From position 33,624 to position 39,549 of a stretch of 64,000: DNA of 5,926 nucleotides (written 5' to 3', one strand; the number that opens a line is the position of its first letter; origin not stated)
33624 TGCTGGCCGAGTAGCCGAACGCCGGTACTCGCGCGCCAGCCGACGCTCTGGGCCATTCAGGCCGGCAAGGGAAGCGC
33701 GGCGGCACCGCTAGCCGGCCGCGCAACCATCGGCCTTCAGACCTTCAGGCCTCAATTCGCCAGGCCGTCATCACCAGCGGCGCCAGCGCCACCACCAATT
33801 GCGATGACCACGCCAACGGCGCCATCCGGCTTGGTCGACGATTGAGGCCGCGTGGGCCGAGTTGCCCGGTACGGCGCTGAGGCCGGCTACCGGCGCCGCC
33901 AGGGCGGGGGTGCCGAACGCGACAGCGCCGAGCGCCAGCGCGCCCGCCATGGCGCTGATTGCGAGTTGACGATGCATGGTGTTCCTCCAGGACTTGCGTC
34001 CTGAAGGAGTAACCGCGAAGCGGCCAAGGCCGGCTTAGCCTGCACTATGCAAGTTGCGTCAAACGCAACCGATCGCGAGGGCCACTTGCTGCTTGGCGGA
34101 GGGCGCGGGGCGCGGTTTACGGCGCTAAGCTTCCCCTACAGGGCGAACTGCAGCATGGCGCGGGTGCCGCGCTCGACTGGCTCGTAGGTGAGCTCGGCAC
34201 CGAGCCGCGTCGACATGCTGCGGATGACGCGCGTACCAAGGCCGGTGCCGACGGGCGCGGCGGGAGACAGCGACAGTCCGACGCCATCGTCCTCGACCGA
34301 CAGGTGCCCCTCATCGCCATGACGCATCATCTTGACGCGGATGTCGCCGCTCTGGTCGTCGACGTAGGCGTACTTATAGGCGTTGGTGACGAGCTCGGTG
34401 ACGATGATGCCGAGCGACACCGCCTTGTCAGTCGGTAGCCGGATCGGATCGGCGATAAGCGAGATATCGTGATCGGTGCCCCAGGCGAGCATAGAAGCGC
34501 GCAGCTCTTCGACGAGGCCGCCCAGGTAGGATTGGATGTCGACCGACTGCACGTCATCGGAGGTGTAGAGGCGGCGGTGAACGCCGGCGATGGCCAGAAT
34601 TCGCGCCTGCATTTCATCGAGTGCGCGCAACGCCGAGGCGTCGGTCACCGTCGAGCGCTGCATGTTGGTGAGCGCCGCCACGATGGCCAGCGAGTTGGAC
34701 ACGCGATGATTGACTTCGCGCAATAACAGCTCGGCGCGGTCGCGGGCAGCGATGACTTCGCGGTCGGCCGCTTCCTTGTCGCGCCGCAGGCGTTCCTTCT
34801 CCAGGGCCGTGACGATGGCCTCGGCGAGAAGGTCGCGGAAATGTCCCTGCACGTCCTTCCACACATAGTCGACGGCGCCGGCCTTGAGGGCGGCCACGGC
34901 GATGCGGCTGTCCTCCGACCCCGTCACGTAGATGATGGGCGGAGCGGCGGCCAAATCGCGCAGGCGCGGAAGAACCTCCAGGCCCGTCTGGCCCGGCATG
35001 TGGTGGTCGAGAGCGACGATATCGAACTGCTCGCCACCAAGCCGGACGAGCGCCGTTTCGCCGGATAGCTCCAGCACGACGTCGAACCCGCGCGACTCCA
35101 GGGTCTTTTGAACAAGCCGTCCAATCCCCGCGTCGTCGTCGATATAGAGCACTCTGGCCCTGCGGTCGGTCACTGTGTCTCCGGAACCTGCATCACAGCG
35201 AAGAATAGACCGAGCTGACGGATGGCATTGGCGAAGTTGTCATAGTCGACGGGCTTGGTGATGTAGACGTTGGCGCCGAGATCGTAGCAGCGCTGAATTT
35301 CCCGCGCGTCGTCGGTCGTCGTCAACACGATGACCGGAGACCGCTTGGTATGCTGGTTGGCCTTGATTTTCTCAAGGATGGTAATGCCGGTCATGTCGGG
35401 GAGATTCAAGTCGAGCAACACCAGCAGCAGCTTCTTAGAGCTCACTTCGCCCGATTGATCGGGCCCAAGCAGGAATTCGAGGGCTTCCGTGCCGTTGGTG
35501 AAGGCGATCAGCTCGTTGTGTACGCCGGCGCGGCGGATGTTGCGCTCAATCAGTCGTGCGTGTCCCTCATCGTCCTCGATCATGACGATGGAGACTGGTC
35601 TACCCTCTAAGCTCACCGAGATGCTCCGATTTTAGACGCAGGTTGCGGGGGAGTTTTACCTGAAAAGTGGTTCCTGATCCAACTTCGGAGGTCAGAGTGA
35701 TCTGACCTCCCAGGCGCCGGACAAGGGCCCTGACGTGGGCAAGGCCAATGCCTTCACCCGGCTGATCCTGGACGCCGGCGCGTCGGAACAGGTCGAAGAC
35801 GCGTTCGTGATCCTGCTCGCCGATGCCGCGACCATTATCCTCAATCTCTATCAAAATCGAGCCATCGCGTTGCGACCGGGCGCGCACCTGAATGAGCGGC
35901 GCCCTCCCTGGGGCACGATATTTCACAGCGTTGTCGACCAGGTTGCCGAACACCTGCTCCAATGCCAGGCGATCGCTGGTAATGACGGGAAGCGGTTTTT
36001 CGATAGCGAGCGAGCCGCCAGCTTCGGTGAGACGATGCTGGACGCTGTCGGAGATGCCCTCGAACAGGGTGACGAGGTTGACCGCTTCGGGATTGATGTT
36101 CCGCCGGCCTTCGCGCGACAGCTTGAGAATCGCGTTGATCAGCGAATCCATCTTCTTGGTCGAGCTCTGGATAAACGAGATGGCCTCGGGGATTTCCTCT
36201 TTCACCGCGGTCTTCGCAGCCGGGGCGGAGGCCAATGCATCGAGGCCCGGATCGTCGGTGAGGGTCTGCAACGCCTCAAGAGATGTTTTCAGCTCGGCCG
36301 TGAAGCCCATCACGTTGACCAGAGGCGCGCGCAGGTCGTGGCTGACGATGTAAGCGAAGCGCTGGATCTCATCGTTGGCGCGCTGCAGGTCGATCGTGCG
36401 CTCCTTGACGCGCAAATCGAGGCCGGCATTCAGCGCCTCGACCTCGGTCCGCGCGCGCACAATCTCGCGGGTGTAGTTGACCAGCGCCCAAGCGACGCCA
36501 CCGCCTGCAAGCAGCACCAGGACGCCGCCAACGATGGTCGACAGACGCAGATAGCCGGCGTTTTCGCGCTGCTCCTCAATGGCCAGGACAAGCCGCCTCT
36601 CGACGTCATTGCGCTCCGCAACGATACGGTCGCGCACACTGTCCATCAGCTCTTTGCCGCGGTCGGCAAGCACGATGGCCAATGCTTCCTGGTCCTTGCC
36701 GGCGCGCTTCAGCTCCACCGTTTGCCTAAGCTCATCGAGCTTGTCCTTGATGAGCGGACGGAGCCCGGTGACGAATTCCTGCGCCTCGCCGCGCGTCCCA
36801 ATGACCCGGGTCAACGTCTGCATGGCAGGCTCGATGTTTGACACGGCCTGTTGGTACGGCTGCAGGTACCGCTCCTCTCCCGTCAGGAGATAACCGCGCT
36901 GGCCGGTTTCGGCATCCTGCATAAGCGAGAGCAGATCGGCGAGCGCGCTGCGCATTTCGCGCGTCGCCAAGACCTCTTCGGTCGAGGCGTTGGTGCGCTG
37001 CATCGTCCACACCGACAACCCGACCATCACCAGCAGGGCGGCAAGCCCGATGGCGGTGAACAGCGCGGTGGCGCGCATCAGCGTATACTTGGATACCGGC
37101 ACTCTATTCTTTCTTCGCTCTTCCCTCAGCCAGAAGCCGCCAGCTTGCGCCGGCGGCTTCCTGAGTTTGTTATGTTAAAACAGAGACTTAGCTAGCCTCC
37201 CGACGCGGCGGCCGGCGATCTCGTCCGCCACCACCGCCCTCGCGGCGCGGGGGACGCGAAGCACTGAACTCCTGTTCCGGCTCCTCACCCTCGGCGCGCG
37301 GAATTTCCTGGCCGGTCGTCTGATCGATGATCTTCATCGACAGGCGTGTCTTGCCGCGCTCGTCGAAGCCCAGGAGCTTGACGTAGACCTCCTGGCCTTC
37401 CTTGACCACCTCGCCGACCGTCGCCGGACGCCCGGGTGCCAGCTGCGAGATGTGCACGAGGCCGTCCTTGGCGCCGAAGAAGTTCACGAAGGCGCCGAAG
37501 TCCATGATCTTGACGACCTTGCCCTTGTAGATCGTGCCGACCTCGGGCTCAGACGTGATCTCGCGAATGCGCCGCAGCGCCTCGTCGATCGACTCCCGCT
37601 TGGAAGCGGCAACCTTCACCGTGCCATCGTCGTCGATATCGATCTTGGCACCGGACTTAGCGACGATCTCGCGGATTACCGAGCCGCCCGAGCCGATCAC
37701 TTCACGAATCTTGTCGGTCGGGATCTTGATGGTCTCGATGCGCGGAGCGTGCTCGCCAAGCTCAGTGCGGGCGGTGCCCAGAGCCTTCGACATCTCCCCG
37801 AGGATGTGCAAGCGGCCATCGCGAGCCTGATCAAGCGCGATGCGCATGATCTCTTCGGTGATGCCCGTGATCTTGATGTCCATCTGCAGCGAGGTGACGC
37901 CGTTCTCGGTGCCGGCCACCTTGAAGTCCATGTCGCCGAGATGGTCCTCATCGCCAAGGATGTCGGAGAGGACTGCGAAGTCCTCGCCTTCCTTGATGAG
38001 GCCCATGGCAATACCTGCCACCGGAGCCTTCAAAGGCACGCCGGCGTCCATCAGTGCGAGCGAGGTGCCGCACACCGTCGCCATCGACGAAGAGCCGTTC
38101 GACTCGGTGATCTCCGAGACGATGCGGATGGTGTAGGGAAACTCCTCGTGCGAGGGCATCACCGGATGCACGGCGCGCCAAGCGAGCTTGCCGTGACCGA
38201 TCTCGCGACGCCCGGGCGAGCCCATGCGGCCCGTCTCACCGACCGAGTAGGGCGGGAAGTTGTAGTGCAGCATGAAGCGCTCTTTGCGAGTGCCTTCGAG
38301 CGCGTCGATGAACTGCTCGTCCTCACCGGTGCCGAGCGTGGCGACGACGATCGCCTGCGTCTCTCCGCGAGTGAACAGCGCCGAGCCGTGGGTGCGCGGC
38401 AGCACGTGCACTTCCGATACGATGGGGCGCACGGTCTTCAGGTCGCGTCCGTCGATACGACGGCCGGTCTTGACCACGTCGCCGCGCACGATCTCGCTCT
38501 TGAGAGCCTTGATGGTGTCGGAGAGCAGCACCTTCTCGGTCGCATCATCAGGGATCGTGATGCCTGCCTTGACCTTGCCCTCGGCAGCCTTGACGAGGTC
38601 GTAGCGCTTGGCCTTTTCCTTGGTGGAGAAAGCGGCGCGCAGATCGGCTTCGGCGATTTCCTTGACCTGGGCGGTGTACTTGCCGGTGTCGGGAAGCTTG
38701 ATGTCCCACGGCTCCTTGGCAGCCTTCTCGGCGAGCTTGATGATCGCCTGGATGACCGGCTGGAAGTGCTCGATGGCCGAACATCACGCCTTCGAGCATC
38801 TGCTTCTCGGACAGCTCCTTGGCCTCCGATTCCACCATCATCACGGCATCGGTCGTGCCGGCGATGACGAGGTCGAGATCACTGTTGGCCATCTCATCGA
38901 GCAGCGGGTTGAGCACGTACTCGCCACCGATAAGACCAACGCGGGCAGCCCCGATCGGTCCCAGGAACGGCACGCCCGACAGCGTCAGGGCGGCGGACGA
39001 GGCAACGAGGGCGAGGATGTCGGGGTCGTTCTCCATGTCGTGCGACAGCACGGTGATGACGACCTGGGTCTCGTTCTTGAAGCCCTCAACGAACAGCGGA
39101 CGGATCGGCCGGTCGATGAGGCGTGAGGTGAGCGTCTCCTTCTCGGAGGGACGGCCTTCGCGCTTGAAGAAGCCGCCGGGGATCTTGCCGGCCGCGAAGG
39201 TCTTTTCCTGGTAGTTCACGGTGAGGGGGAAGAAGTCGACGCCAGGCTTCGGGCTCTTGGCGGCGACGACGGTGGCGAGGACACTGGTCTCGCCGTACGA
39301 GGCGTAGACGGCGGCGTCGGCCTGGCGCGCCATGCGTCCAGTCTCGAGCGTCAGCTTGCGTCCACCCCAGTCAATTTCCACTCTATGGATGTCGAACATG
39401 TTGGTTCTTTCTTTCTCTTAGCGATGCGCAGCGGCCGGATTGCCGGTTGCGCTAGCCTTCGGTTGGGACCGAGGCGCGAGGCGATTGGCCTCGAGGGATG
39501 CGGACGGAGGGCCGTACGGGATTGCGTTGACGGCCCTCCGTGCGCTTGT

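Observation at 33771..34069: Secreted prepro-peptide ending in an 18-mer with 7 Trp and 7 Arg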

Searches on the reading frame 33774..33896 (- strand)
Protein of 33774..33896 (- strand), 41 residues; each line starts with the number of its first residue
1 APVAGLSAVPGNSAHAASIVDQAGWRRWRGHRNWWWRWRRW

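Call 55: search_solved_structures(query=window:33774-33896:-, max_evalue=10)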
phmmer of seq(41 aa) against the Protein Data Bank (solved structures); distinct sequences matched with E-value up to 10: 13.
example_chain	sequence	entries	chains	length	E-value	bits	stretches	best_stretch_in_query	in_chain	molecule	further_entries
9tz5_o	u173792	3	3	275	0.56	13.9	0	11-32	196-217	Large ribosomal subunit protein uL2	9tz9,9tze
6gc6_C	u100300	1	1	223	0.63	13.8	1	10-32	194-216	50S ribosomal protein L2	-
4v4v_BA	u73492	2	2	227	0.66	13.7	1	10-32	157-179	50S ribosomal protein L2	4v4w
9j43_A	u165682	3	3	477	0.95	13.2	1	20-36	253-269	Beta-glucosidase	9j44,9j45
9j49_A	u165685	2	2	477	0.96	13.2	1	20-36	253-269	Beta-glucosidase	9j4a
2j28_C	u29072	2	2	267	0.97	13.2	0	10-32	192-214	50S ribosomal protein L2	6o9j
4v65_BN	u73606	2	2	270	0.99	13.2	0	10-32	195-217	50S ribosomal protein L2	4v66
6q97_B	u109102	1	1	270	0.99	13.2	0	10-32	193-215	50S ribosomal protein L2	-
23wi_C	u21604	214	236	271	1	13.1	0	10-32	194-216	Large ribosomal subunit protein uL2 | 50S ribosomal protein L2 | 50S ribosomal protein uL2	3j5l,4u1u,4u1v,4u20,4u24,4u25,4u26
2rdo_C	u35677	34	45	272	1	13.1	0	10-32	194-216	50S ribosomal protein L2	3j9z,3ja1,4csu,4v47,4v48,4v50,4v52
10qm_K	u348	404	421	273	1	13.1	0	10-32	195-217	50S ribosomal protein L2 | Large ribosomal subunit protein uL2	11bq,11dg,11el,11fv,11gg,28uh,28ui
4v6y_BC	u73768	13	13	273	1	13.1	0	10-32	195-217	50S ribosomal protein L35 | 50S ribosomal protein L2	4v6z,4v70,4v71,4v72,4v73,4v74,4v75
7qgh_P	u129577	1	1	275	1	13.1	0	10-32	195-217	50S ribosomal protein L2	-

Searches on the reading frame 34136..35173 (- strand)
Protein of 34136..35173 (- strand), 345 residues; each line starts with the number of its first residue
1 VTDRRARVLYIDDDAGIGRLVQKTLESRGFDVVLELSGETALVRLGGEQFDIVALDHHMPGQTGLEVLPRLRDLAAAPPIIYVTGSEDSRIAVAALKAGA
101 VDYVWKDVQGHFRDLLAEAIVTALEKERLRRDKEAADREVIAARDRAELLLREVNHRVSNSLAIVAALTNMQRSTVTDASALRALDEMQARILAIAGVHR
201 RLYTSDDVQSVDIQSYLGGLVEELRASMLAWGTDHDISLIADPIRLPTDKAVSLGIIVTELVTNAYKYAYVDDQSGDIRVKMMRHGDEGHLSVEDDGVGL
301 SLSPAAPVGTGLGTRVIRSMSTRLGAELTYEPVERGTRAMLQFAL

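Call 3: search_protein_families(library=ncbifam, proteins=[window:34136-35173:-], max_evalue=1)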
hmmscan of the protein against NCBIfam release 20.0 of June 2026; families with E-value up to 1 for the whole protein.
window:34136-35173:- (345 aa): 116 families (the best 25 are shown)
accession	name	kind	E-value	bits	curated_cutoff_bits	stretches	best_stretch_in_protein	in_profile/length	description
NF051872.1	HisKinPhyk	equivalog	1.5e-33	116.2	750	1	135-343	331-536/537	sensor histidine kinase PhyK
NF006900.1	PRK09390.1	equivalog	1.7e-18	66.9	255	1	5-145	4-140/203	response regulator FixJ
NF040689.1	MtrAB_MtrA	equivalog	1.3e-16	60.6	300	1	8-160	1-140/219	MtrAB system response regulator MtrA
NF052313.1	T9SS_RR_PorX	equivalog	3.6e-16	59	300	1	7-135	2-127/513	T9SS response regulator signal transducer PorX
NF052306.1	BluLightHisKinLov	equivalog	4.1e-16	58.7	450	1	144-342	146-331/334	blue-light-activated histidine kinase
TIGR02154.1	PhoB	equivalog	3.5e-15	55.9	296.2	1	6-161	3-149/226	phosphate regulon transcriptional regulator PhoB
NF008469.0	PRK11361.1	equivalog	5.1e-15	55.1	714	1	5-140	4-136/461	acetoacetate metabolism transcriptional regulator AtoC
NF010077.0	PRK13559.1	subfamily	6.7e-15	54.8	361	1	139-323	162-336/364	hypothetical protein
NF007005.1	PRK09468.1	equivalog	9.5e-15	54.7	331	1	5-118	3-114/237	osmolarity response regulator transcription factor OmpR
NF045505.1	RR_RssB_Pseudo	equivalog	2.1e-14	53.4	700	1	1-138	1-136/394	two-component system response regulator RssB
NF011695.0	PRK15115.1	equivalog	9.3e-14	51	763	1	2-174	3-168/445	two-component system response regulator GlrR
NF051850.1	RespRegRprY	equivalog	1.1e-13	51.2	370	1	3-124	2-123/234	response regulator transcription factor RprY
NF041733.1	resp_reg_CseB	equivalog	1.3e-13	50.9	350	1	7-132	2-123/228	two-component system response regulator CseB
NF051870.1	NAssimRespRegNtrX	equivalog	1.4e-13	50.6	600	1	7-141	3-136/452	nitrogen assimilation response regulator NtrX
NF041880.1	EPS_EpsF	equivalog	1.4e-13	50.2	900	2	20-140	10-135/492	response regulator EpsF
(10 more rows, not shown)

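Call 4: search_protein_families(library=pfam, proteins=[window:34136-35173:-], max_evalue=1)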
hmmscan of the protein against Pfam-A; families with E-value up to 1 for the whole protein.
window:34136-35173:- (345 aa): 6 families
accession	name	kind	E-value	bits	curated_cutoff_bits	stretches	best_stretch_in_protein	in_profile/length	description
PF07568.18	HisKA_2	-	1.2e-21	77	22.3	1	153-227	1-75/76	Histidine kinase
PF00072.30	Response_reg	-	1.5e-20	73.8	30.2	1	8-109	1-102/111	Response regulator receiver domain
PF02518.31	HATPase_c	-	2.5e-10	41.2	26.4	1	252-343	4-107/111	Histidine kinase-, DNA gyrase B-, and HSP90-like ATPase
PF13581.12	HATPase_c_2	-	2.3e-08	34.5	27.4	1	244-329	22-113/127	Histidine kinase-like ATPase domain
PF07536.20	HWE_HK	-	3.8e-08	34.4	22.8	1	153-215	1-60/83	HWE histidine kinase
PF25328.1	PH_MADD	-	0.12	13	27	1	274-302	4-32/92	MADD C-terminal PH-like domain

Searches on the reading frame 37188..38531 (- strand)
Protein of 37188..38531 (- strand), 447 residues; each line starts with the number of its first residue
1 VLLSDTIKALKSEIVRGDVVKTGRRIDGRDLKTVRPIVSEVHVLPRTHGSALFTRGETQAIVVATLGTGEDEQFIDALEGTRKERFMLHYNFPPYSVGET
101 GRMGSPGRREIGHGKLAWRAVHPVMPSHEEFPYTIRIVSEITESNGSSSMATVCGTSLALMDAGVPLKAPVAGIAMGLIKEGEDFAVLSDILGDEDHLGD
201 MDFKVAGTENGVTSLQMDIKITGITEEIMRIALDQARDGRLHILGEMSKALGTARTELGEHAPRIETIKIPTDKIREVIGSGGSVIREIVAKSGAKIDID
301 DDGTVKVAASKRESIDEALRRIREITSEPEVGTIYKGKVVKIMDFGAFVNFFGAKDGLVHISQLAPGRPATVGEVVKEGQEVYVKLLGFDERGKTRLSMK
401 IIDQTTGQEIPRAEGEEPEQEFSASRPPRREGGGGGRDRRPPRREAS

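Call 48: search_protein_families(library=pfam, proteins=[window:37188-38531:-], max_evalue=0.01)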
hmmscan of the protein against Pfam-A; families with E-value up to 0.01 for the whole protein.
window:37188-38531:- (447 aa): 6 families
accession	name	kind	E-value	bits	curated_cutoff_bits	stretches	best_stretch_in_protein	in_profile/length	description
PF01138.27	RNase_PH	-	8.8e-29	101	25.5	1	34-166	2-130/130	3' exoribonuclease family, domain 1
PF00575.29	S1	-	7.1e-17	62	22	1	328-400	1-74/74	S1 RNA binding domain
PF00013.35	KH_1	-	3.9e-12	46.2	21.5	1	266-324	2-66/66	KH domain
PF03725.20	RNase_PH_C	-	4.9e-07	30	20.8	1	170-238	2-66/67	3' exoribonuclease family, domain 2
PF22675.2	KH-I_KHDC4-BBP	-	0.0015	18.8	30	1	275-319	8-52/76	KHDC4/BBP-like, KH-domain type I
PF03726.19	PNPase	-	0.0017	19.2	24.6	1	4-30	55-81/81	Polyribonucleotide nucleotidyltransferase, RNA binding domain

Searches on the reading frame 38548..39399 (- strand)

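Call 48: search_protein_families(library=pfam, proteins=[window:38548-39399:-], max_evalue=0.01)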
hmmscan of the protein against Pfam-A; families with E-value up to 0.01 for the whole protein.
window:38548-39399:- (283 aa): 2 families
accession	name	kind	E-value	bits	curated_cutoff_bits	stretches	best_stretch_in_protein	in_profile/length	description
PF01138.27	RNase_PH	-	4.9e-33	114.7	25.5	1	13-144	2-130/130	3' exoribonuclease family, domain 1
PF03725.20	RNase_PH_C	-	1.7e-15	57.2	20.8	1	147-211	1-67/67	3' exoribonuclease family, domain 2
